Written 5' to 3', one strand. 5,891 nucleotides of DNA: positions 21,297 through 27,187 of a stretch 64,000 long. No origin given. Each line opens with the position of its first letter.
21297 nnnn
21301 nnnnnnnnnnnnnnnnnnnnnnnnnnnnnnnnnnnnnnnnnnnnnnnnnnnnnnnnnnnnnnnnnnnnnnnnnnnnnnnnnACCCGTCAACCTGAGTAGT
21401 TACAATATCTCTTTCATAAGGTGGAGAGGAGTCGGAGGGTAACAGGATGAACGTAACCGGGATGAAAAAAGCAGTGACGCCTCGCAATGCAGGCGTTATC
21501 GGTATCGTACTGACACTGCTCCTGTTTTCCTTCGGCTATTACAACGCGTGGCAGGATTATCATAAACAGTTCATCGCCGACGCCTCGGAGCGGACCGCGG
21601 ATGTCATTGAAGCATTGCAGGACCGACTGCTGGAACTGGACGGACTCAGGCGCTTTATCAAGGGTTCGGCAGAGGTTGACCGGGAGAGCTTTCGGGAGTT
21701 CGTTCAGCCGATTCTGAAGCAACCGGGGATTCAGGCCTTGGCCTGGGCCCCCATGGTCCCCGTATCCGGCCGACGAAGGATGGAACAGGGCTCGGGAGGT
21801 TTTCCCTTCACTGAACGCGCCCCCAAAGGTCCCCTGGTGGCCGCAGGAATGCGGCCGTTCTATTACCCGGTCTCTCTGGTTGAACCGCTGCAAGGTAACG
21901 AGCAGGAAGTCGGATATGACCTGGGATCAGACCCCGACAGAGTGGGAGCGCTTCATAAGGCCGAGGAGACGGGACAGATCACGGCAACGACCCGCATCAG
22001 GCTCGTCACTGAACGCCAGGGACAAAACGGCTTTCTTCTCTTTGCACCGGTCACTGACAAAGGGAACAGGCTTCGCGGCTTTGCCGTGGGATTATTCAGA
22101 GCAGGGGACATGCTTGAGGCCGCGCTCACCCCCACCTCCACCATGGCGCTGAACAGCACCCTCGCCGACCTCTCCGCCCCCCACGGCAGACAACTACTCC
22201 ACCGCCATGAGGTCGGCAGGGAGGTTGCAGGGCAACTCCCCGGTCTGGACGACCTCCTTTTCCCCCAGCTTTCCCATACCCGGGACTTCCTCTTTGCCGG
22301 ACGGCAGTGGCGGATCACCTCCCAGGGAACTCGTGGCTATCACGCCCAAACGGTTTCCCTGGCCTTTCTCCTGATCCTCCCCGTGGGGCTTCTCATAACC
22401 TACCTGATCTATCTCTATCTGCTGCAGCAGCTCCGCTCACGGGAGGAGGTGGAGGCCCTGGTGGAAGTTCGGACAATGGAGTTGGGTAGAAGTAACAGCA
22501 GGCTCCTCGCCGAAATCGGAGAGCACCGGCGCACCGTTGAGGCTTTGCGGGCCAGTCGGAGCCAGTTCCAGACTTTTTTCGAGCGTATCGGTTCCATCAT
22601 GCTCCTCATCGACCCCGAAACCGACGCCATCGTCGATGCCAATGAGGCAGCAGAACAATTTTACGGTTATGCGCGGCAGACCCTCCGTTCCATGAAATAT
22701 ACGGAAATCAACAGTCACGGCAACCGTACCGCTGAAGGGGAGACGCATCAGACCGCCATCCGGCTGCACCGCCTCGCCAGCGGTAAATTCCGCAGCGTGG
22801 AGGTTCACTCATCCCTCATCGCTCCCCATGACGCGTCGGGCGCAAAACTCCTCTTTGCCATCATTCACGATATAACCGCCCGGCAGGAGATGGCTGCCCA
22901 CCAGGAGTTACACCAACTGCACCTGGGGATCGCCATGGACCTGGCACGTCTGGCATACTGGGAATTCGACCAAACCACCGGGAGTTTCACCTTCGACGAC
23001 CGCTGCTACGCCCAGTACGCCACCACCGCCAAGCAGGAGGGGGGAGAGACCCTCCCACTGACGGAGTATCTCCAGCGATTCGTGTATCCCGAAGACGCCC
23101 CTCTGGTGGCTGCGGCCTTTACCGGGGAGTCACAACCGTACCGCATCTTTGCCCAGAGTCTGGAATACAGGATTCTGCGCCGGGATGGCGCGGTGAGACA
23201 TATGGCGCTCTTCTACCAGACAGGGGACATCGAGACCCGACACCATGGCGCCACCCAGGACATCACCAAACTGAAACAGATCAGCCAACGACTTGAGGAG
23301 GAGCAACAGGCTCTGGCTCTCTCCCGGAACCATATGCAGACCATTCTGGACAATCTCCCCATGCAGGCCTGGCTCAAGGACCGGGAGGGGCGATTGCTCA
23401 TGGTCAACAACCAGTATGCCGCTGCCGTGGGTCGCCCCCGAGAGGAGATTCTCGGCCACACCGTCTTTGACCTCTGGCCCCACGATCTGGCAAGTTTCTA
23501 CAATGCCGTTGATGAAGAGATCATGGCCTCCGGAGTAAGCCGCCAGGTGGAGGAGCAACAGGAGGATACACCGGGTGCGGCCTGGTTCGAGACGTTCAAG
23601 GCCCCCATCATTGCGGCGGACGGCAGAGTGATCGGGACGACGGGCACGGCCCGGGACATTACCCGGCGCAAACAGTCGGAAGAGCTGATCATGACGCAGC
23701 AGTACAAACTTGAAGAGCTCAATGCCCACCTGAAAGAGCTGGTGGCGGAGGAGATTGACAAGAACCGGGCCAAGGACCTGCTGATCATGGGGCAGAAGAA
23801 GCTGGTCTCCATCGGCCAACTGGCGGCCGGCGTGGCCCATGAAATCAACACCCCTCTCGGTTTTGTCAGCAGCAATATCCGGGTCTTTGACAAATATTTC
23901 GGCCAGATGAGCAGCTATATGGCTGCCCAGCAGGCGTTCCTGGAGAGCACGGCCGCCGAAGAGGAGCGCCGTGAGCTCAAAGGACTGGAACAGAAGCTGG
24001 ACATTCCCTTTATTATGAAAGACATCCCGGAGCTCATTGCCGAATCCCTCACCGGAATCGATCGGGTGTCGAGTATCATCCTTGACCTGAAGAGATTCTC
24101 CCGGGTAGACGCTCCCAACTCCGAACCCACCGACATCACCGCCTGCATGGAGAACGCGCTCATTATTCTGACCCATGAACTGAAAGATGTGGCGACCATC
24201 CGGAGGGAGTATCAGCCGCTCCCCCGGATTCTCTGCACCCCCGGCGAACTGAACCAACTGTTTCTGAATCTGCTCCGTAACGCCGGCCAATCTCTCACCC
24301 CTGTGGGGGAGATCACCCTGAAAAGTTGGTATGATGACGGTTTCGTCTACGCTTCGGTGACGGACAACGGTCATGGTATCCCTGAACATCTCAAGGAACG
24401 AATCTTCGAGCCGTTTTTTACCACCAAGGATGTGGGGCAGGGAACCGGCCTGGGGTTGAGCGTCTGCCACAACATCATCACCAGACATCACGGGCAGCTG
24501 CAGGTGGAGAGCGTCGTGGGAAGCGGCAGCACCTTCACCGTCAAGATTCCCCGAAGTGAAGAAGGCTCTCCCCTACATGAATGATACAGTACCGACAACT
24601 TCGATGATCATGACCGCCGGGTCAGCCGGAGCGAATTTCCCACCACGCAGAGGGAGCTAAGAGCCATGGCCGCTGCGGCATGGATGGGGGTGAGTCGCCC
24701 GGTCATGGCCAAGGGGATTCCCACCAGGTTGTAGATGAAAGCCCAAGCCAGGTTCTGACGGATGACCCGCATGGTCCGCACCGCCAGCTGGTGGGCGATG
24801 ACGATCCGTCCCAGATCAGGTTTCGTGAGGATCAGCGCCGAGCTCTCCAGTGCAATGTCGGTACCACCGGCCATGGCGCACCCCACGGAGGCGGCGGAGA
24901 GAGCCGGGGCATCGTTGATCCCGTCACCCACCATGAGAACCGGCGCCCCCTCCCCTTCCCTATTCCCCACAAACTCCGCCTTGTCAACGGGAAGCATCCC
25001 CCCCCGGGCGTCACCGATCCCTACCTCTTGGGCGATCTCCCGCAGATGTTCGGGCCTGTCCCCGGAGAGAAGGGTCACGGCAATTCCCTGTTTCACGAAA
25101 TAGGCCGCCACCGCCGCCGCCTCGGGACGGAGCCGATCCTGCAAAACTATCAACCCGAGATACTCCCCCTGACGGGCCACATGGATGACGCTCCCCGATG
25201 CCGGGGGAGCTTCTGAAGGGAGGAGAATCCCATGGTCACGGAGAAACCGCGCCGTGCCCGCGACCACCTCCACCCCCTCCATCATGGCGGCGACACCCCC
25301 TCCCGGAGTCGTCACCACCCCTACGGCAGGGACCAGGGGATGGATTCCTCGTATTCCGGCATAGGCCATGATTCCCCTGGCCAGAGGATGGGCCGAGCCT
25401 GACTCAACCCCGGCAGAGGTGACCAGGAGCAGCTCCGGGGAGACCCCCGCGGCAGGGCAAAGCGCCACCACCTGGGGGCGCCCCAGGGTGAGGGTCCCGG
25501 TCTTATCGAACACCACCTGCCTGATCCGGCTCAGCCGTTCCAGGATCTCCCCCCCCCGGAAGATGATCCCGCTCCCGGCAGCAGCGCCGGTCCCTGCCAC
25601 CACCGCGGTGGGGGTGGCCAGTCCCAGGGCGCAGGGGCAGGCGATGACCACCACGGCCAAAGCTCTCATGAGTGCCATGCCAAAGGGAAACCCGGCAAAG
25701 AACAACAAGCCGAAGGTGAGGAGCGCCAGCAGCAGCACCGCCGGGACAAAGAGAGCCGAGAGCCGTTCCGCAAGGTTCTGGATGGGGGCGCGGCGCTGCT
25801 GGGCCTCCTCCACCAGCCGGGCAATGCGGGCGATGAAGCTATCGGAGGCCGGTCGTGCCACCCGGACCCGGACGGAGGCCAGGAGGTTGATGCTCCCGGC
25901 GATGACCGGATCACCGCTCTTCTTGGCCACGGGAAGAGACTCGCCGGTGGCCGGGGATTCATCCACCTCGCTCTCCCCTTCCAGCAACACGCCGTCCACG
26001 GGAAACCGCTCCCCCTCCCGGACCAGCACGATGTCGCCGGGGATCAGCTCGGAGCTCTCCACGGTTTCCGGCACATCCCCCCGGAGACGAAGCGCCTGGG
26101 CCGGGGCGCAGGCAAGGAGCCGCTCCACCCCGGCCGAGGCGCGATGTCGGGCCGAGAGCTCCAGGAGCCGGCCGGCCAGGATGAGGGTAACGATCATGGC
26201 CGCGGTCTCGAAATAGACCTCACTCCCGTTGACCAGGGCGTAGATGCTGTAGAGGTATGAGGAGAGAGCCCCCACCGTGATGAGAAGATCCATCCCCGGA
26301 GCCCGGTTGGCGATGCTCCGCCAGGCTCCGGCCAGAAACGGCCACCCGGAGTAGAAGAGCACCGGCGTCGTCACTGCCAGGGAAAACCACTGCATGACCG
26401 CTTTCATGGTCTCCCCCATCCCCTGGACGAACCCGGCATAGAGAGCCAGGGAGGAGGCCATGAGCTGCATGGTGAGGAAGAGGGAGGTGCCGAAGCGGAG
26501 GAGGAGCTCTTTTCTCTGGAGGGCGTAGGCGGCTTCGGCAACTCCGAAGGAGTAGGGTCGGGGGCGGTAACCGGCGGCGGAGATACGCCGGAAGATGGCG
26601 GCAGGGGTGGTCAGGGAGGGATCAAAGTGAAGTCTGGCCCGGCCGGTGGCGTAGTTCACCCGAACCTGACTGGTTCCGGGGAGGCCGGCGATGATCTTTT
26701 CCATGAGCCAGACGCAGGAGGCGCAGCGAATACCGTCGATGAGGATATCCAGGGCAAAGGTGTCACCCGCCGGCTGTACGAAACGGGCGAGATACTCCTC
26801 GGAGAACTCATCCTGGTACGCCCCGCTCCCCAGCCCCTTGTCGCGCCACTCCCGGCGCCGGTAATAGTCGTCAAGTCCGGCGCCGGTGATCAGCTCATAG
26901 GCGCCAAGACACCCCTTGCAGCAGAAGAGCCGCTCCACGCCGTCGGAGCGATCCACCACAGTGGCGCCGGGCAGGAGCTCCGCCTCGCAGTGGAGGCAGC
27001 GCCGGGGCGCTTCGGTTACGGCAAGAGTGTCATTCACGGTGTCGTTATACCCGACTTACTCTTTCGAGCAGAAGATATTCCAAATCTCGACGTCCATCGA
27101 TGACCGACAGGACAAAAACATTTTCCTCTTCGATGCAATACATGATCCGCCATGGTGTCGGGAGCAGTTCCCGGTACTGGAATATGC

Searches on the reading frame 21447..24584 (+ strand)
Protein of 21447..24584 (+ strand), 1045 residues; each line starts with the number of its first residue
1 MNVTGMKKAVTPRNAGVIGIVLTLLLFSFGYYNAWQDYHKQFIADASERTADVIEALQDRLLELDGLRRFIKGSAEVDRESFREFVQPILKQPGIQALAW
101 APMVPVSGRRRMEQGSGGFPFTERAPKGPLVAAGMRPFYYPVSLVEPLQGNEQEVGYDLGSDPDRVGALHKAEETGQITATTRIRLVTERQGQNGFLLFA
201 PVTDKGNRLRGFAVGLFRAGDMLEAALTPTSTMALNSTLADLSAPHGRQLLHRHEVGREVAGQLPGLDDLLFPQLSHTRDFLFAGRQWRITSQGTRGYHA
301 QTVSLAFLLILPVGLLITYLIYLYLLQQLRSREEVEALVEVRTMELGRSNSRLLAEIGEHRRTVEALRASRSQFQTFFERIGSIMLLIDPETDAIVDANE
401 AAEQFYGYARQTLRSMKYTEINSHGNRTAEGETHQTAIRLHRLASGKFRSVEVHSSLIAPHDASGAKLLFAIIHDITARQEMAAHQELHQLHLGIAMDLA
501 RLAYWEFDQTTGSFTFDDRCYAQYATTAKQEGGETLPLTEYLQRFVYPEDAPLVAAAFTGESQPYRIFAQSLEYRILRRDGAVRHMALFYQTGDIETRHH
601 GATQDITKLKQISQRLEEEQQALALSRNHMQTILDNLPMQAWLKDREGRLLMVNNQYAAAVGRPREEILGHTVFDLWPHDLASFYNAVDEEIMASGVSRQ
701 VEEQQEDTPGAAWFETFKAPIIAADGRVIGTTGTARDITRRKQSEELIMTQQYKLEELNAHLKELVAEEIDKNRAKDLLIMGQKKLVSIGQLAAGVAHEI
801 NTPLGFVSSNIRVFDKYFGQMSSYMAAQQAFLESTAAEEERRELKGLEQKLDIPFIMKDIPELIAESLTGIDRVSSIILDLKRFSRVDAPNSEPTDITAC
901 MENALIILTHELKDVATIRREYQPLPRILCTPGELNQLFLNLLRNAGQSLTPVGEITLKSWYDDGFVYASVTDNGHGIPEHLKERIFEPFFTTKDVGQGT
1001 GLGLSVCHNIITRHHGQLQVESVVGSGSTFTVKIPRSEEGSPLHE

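Call 4: search_protein_families(library=pfam, proteins=[window:21447-24584:+], max_evalue=0.001)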
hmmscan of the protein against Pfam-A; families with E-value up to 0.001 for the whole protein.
window:21447-24584:+ (1045 aa): 8 families
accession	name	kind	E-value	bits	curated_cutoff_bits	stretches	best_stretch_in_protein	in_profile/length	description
PF03924.19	CHASE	-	5.7e-35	121.3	25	1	76-251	2-188/189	CHASE domain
PF08448.16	PAS_4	-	2.8e-23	82.7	23.1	1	634-743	1-110/110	PAS fold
PF02518.31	HATPase_c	-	3.4e-23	82.6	26.4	1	934-1036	5-109/111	Histidine kinase-, DNA gyrase B-, and HSP90-like ATPase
PF00989.32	PAS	-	3.2e-16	59.8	22.6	1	629-738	2-113/113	PAS fold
PF13426.13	PAS_9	-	1.5e-11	44.9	27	1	642-739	5-102/103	PAS domain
PF13188.13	PAS_8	-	1.2e-08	35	21.8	1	373-413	2-38/65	PAS domain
PF00512.31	HisKA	-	3.6e-05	24.2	26.9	0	790-833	3-41/66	His Kinase A (phospho-acceptor) domain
PF08447.18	PAS_3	-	0.00041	21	25.6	0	542-587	26-69/89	PAS fold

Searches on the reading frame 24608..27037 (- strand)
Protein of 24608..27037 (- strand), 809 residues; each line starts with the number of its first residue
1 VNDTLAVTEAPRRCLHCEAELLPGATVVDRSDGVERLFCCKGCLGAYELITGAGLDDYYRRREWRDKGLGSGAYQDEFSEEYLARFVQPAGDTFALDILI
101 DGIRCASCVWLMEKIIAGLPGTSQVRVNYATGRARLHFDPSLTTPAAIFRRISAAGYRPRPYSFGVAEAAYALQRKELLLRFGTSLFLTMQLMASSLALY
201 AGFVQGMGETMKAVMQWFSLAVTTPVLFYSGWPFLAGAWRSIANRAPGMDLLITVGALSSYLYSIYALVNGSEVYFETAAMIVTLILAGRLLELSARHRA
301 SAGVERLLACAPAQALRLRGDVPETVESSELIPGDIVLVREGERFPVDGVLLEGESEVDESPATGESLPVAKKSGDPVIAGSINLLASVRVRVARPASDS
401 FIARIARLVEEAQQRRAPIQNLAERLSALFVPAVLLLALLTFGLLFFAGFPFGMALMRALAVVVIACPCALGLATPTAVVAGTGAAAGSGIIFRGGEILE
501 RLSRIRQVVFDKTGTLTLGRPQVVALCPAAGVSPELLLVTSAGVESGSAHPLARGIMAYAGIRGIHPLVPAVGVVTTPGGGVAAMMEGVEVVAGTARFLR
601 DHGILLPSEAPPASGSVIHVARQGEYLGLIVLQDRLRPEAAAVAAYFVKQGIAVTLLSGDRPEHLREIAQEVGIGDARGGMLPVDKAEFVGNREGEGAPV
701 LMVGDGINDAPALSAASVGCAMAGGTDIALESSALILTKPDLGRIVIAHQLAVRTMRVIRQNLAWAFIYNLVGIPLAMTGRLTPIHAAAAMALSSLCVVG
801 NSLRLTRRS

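Call 4: search_protein_families(library=pfam, proteins=[window:24608-27037:-], max_evalue=0.001)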
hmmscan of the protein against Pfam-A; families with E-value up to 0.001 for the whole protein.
window:24608-27037:- (809 aa): 4 families
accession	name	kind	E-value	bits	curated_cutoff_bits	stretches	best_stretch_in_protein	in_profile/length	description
PF00122.25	E1-E2_ATPase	-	1.4e-56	191.3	28.1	1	311-487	3-179/181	E1-E2 ATPase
PF00702.32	Hydrolase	-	4.2e-24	86.4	26.4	1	506-716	2-190/191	haloacid dehalogenase-like hydrolase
PF12156.14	ATPase-cat_bd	-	2.9e-12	47.6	27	1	13-65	1-53/86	Putative metal-binding domain of cation transport ATPase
PF00403.32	HMA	-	1e-09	39.1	24.8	1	99-157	3-61/62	Heavy-metal-associated domain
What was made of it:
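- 24608..27037 (-): ccoI (CopA2-type Cu ATPase), intact, with a new GTG start at 27037 at the island edge. Pfam ATPase-cat_bd, HMA, E1-E2_ATPase and Hydrolase (call 4).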

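Call 40: search_protein_families(library=ncbifam, proteins=[window:24608-27037:-], max_evalue=0.001)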
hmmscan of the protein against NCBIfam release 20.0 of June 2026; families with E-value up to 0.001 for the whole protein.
window:24608-27037:- (809 aa): 27 families (the best 25 are shown)
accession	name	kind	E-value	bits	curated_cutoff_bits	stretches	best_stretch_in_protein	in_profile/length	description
TIGR01525.1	ATPase-IB_hvy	subfamily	1.8e-163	545.4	346.25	1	249-805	1-560/560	heavy metal translocating P-type ATPase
TIGR01511.1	ATPase-IB1_Cu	subfamily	1.2e-153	512.9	397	1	231-805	2-541/542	copper-translocating P-type ATPase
NF007952.0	PRK10671.1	equivalog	2.3e-130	436.3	1316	1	92-807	101-833/838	copper-exporting P-type ATPase CopA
NF008262.1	PRK11033.1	equivalog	2.6e-120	403.1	1005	1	94-807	41-729/731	zinc/cadmium/mercury/lead-transporting ATPase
TIGR01512.1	ATPase-IB2_Cd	subfamily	1.1e-116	390.5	313.5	2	277-564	19-287/494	cadmium family heavy metal-translocating P-type ATPase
NF033775.1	P_type_ZntA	exception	1.3e-115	387.4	1240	1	98-808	52-731/732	Zn(II)/Cd(II)/Pb(II) translocating P-type ATPase ZntA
TIGR01494.1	ATPase_P-type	subfamily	6.8e-76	255.6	62.3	2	281-529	1-235/478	HAD-IC family P-type ATPase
TIGR01647.1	ATPase-IIIA_H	equivalog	1.1e-42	146.2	615.5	2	275-531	54-312/755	plasma-membrane proton-efflux P-type ATPase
TIGR01497.1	kdpB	equivalog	6.7e-42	143.4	527.9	2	293-540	84-334/675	potassium-transporting ATPase subunit KdpB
NF010609.0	PRK14010.1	equivalog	1.4e-36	126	1323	2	280-542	71-335/673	K(+)-transporting ATPase subunit B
TIGR01517.1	ATPase-IIB_Ca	equivalog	2.4e-26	92.2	507.05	2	318-532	161-387/882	calcium-translocating P-type ATPase, PMCA-type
TIGR01657.1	P-ATPase-V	hypoth_equivalog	1.1e-25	89.5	618.25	2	275-373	192-291/1055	ATP13A2 family polyamine export P-type ATPase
TIGR01523.1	ATPase-IID_K-Na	equivalog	2e-24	85.3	645.05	3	281-374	86-180/997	potassium/sodium efflux P-type ATPase, fungal-type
TIGR01116.1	ATPase-IIA1_Ca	equivalog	5.7e-24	84.3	703.4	2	626-796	457-634/799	calcium-translocating P-type ATPase, SERCA-type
TIGR01522.1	ATPase-IIA2_Ca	equivalog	7.6e-22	76.9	798.3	2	295-520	99-334/854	calcium-transporting P-type ATPase, PMR1-type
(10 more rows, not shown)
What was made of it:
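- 24608..27037 (-): NCBIfam copper P-type ATPase (call 40).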
